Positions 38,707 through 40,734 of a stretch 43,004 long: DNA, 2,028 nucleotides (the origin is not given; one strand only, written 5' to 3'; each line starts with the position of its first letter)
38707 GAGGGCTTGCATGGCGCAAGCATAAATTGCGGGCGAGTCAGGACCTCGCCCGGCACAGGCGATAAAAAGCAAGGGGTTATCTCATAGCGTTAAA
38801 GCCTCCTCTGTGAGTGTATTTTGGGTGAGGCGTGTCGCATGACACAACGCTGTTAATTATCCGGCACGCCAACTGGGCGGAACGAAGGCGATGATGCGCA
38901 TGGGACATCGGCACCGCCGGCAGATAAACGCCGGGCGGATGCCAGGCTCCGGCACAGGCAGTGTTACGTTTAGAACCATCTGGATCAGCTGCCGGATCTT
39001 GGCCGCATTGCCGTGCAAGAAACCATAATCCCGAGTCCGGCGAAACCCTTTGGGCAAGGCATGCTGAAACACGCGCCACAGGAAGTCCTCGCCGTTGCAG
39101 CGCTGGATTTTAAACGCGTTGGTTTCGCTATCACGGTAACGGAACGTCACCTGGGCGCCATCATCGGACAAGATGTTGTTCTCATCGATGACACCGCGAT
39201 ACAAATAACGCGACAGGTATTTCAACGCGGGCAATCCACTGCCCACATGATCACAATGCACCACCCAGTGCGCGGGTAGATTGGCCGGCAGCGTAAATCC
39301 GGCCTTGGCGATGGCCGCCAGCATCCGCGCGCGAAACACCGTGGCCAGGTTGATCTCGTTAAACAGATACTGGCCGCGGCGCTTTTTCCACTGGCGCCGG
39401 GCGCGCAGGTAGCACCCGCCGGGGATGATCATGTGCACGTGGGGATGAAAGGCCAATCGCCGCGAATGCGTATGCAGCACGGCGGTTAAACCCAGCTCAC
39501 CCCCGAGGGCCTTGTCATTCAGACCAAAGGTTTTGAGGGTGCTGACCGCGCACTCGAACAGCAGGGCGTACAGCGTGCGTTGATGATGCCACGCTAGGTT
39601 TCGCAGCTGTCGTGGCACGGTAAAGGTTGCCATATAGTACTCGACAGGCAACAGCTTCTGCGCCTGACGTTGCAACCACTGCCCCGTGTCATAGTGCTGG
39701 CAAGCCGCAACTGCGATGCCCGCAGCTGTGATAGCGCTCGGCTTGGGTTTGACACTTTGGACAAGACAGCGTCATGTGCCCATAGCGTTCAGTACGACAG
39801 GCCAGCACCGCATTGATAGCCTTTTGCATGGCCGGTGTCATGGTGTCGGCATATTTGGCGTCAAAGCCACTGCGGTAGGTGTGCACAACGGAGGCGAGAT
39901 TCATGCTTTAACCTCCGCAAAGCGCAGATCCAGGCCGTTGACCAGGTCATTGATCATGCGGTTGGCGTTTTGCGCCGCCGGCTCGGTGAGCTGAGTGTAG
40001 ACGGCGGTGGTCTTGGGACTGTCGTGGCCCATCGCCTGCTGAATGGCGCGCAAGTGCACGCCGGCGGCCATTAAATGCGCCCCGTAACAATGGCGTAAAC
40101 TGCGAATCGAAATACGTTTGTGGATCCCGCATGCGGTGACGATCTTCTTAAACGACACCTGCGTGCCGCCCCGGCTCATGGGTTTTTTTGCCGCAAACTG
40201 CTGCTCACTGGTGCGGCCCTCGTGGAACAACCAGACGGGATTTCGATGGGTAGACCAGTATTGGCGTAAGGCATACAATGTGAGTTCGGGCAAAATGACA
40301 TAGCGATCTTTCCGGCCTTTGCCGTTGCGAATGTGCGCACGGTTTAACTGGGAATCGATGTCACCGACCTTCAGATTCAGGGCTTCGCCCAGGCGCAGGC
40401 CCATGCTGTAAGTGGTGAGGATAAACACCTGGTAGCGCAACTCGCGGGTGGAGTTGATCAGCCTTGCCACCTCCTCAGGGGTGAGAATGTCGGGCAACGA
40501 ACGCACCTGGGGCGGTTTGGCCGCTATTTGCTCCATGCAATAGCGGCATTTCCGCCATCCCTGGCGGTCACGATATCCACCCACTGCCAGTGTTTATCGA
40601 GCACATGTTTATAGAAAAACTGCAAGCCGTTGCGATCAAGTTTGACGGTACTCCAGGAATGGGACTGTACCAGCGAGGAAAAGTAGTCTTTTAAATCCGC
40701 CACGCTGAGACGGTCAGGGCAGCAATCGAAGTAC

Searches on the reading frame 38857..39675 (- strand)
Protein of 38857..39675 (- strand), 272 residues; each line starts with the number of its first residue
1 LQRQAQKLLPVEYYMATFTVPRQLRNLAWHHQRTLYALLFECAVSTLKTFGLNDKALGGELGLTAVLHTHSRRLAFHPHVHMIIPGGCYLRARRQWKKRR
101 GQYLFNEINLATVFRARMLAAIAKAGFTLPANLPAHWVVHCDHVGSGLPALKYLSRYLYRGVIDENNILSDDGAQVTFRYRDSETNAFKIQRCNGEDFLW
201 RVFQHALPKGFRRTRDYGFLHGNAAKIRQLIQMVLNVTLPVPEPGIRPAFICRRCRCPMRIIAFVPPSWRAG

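Call 60: search_protein_families(library=pfam, proteins=[window:38857-39675:-], max_evalue=0.00001)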
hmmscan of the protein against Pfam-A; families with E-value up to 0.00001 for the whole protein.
window:38857-39675:- (272 aa): 1 family
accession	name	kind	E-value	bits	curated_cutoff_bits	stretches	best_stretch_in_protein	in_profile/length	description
PF04986.18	Y2_Tnp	-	2.1e-42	145.6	20.9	1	62-222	1-178/183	Putative transposase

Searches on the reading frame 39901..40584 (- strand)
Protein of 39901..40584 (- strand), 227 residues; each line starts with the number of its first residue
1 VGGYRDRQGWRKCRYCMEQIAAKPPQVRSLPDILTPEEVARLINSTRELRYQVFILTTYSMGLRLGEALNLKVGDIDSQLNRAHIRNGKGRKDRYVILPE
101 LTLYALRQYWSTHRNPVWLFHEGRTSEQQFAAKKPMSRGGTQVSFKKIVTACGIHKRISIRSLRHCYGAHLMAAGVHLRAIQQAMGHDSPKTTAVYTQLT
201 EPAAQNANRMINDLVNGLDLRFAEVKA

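Call 60: search_protein_families(library=pfam, proteins=[window:39901-40584:-], max_evalue=0.00001)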
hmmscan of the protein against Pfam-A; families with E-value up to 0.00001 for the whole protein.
window:39901-40584:- (227 aa): 1 family
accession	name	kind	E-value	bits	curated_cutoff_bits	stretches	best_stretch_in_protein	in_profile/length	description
PF00589.27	Phage_integrase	-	1.2e-30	107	27.1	1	34-200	3-169/172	Phage integrase family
